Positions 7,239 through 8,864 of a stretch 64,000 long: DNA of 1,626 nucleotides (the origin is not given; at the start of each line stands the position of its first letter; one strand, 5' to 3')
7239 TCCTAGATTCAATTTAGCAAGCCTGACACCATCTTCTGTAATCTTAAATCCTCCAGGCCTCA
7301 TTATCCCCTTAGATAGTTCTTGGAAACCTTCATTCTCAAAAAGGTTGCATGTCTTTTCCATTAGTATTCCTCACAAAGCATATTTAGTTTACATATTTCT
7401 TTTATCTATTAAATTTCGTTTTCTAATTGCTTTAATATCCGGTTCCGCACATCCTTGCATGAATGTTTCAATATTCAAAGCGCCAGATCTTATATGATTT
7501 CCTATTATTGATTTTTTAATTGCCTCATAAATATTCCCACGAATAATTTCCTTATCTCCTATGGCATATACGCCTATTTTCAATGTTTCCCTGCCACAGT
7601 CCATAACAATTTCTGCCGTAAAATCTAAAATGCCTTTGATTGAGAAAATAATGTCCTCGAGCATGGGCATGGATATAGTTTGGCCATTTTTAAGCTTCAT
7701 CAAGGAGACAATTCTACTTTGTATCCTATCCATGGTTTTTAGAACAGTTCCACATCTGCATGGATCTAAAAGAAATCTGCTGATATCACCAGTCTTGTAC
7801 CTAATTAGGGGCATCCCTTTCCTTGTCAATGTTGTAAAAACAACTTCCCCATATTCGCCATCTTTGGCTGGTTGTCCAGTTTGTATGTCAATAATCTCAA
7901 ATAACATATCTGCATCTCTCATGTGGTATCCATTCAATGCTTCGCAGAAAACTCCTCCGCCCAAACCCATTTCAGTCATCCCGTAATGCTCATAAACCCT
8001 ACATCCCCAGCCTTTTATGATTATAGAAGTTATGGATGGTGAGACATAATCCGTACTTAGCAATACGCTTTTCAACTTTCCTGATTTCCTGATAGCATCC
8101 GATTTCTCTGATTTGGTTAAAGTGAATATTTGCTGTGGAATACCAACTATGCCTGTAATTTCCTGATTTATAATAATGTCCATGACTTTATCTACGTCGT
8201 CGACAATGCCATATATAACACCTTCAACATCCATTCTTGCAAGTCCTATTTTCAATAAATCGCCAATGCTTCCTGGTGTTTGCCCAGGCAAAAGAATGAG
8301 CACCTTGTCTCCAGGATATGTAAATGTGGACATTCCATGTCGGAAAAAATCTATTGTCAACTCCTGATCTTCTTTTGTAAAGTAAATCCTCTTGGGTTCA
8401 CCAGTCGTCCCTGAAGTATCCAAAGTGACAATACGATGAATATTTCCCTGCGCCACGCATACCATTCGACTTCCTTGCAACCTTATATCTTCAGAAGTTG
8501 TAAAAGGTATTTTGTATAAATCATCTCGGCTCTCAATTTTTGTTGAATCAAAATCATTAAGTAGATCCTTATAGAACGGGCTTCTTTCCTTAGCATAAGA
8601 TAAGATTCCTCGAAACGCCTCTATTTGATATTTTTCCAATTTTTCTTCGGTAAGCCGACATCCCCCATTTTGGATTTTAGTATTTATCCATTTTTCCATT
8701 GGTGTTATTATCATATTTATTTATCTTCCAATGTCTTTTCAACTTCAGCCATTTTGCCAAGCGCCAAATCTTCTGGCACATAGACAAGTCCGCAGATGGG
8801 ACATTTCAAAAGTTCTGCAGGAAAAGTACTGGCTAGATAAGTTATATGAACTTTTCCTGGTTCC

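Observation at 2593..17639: Mop-type molybdo-hydroxylase followed by an 11-gene accessory operon of unexplained chemistry: candidate uncharacterised cofactor maturation/modification system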

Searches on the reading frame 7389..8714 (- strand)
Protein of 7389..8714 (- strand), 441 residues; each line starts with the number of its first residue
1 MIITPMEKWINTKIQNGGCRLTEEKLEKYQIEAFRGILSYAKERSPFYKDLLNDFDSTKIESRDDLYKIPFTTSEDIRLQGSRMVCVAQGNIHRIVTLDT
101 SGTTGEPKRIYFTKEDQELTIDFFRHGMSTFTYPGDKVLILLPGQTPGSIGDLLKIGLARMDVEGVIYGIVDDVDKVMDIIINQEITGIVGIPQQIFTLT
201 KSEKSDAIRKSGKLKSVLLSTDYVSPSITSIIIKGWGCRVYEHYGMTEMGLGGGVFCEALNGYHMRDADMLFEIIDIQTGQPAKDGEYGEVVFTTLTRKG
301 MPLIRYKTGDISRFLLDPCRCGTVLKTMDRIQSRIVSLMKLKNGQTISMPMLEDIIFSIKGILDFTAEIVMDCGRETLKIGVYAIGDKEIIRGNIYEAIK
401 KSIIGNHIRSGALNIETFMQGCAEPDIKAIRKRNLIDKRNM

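Call 3: search_protein_families(library=ncbifam, proteins=[window:7389-8714:-], max_evalue=0.001)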
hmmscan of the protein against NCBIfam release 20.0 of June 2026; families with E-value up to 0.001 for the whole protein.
window:7389-8714:- (441 aa): 11 families
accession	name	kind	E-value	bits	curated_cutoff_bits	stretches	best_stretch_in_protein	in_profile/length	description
NF045666.1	DVU1553_fam_AMP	equivalog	3.2e-137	457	300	1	4-335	1-331/331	DVU_1553 family AMP-dependent CoA ligase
NF053551.1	FlxY_rubin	equivalog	1.1e-42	146.2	520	2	218-401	208-389/424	flexirubin biosynthesis putative acyl-CoA ligase FlxY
NF041878.1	paak_haloarch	equivalog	1.4e-36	126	700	1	22-362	9-351/427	phenylacetate--CoA ligase PaaK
TIGR02155.1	PA_CoA_ligase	equivalog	7.4e-28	97.2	646.3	1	21-361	3-342/422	phenylacetate--CoA ligase PaaK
TIGR03335.1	F390_ftsA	equivalog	9.1e-22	77.4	458.7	1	28-437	16-443/445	coenzyme F390 synthetase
NF041217.1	BagE_FevW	exception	8.8e-16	57.9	800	1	25-337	12-313/424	bagremycin/ferroverdin synthetase BagE/FevW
NF004837.0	PRK06187.1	subfamily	1.8e-11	43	476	1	95-250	173-324/531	long-chain-fatty-acid--CoA ligase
TIGR02304.1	aden_form_hyp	equivalog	8.8e-08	31.5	251.9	1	292-356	283-347/430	F390 synthetase-related protein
TIGR01923.1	menE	equivalog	3.7e-06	26.1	330.15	1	87-249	107-260/442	o-succinylbenzoate--CoA ligase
NF009071.0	PRK12406.1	subfamily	5.3e-06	25.1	701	1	98-252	159-312/510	acyl-CoA synthetase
TIGR01733.1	AA-adenyl-dom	subfamily_domain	4.3e-05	22.5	317.4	1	95-249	123-273/409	amino acid adenylation domain-containing protein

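Call 12: search_protein_families(library=pfam, proteins=[window:7389-8714:-], max_evalue=0.01)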
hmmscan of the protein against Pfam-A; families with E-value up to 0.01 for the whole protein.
window:7389-8714:- (441 aa): 1 family
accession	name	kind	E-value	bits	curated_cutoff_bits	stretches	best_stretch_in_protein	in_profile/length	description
PF00501.34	AMP-binding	-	4.4e-11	42.7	29.9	1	100-293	170-374/384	AMP-binding enzyme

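Call 71: search_solved_structures(query=window:7389-8714:-, max_evalue=0.00001, show_alignments=1)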
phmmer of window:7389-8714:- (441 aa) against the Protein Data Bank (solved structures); distinct sequences matched with E-value up to 0.00001: 8.
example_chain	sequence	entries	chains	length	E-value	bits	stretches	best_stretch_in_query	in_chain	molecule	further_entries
4r1l_A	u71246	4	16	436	1.6e-32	115.9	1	21-353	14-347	Phenylacetate-coenzyme A ligase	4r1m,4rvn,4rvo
9s3l_A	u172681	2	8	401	2e-23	85.9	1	44-360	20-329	Phenylacetate-CoA ligase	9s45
2y27_A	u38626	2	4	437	7.3e-21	77.4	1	23-353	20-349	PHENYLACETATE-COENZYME A LIGASE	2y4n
6siw_A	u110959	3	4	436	4.7e-20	74.8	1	37-361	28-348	PaaK-like ligase (AMP-dependent synthetase and ligase) | AMP-dependent synthetase and ligase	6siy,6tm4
6siw_B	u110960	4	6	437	4.7e-20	74.7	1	37-361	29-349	PaaK-like ligase (AMP-dependent synthetase and ligase) | AMP-dependent synthetase and ligase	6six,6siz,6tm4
6wuq_A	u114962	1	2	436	1.6e-19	73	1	43-361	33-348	AjiA1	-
2y4o_A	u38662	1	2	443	2.5e-17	65.8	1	23-359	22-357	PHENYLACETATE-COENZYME A LIGASE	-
6hdw_A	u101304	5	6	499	2.4e-07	32.9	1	33-338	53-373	2-hydroxyisobutyryl-CoA synthetase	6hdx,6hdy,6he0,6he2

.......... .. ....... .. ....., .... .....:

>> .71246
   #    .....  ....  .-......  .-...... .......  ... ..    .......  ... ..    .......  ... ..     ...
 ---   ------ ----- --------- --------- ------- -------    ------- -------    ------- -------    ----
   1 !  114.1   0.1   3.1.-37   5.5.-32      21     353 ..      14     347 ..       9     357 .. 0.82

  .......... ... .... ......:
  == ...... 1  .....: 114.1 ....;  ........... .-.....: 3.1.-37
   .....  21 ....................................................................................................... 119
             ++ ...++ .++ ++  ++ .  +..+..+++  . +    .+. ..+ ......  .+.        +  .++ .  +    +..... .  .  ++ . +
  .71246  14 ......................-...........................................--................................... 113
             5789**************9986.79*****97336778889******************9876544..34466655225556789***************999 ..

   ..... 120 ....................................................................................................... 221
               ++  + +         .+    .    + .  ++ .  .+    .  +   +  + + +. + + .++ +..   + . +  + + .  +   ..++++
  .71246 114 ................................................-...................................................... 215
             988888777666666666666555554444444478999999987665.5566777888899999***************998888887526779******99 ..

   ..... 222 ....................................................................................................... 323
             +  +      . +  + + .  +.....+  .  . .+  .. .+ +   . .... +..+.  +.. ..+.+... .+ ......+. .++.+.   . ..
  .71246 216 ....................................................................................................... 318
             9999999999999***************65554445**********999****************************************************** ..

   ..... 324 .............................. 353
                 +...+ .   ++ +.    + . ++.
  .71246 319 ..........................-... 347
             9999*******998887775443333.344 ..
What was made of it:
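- On Phenylacetate-CoA ligase PaaK: The fold-level relative is 4R1L at 116 bits (call 71).
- The ligase is PaaK-like (call 71).
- Tried and rejected: They looked special but are general PaaK-family features (call 71).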
